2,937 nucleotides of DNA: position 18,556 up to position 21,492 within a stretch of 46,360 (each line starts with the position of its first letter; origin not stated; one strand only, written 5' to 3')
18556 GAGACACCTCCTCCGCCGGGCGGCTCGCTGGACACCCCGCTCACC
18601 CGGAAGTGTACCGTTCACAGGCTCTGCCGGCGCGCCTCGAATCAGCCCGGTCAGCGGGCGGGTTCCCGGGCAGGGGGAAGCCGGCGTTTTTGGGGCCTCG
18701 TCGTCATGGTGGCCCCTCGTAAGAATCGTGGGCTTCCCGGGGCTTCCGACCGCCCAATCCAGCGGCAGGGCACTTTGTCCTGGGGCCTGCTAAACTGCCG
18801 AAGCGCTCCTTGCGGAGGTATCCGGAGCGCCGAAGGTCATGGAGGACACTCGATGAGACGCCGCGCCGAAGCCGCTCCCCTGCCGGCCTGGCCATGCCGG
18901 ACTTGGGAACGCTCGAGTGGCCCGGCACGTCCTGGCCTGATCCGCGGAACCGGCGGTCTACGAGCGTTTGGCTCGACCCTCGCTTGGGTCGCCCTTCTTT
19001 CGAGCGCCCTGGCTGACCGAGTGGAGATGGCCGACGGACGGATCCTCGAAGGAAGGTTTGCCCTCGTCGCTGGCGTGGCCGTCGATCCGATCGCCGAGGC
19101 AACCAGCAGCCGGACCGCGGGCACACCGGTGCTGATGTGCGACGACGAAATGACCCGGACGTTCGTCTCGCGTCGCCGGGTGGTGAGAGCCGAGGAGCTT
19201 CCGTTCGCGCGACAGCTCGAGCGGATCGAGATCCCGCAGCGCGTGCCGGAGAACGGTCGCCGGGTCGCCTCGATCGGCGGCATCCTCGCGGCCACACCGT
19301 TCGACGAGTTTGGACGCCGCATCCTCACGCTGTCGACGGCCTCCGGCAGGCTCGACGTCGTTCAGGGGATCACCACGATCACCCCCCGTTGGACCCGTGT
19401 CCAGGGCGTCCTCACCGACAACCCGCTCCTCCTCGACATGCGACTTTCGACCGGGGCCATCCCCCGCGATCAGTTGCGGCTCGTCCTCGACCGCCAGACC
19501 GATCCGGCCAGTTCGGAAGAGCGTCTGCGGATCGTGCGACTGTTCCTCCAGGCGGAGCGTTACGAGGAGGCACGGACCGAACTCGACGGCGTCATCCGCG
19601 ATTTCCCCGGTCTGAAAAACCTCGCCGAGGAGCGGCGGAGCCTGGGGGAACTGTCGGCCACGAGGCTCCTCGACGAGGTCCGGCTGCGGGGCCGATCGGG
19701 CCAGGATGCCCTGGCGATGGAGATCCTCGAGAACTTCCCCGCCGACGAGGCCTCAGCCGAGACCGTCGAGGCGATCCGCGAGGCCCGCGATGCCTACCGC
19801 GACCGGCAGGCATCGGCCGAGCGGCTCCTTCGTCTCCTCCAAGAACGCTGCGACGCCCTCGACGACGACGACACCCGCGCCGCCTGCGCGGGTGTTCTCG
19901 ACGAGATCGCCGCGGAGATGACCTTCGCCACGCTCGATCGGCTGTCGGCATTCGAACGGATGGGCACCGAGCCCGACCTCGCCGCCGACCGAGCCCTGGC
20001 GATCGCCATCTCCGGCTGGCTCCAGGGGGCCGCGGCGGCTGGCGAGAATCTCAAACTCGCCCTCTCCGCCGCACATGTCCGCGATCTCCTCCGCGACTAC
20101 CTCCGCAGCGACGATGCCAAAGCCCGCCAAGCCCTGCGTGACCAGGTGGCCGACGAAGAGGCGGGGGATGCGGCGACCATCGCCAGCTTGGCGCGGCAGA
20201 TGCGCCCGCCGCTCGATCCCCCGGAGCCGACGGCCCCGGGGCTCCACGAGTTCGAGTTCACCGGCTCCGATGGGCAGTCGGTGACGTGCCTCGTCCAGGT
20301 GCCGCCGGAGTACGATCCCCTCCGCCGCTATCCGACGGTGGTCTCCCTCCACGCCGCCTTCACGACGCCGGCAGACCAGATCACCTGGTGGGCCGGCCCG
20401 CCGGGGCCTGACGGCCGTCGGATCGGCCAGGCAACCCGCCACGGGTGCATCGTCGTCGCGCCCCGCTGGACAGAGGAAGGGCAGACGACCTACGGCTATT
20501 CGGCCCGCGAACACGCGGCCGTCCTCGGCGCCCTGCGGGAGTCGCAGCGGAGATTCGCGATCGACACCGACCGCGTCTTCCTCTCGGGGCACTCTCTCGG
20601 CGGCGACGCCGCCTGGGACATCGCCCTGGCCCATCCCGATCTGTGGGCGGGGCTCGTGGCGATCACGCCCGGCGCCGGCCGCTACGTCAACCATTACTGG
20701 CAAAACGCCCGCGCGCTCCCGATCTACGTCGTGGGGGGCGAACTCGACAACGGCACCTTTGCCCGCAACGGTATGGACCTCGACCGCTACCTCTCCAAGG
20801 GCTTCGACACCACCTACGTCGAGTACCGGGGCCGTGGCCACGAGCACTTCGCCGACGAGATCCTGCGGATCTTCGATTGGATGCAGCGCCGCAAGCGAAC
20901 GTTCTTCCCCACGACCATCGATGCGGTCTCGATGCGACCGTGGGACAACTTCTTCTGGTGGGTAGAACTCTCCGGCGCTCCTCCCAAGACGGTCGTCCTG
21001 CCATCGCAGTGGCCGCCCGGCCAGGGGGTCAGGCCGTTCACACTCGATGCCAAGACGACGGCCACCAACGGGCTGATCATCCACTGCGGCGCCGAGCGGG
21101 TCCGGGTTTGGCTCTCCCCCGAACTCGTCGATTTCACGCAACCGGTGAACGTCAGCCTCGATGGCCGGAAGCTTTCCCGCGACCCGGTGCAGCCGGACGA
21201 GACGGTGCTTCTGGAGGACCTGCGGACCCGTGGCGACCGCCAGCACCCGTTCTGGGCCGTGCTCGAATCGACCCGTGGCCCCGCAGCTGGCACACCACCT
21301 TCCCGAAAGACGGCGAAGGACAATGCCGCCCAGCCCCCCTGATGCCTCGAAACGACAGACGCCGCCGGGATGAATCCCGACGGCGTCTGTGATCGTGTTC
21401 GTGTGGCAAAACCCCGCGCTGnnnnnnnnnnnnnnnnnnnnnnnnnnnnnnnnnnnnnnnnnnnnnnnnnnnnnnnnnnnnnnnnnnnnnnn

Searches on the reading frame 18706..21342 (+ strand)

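Call 8: search_protein_families(library=pfam, proteins=[window:18706-21342:+], max_evalue=0.001)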
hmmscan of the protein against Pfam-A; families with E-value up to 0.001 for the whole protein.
window:18706-21342:+ (878 aa): 1 family
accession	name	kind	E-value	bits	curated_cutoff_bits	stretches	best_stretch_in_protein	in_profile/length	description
PF07859.19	Abhydrolase_3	-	0.00017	21.9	25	1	576-657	25-110/210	alpha/beta hydrolase fold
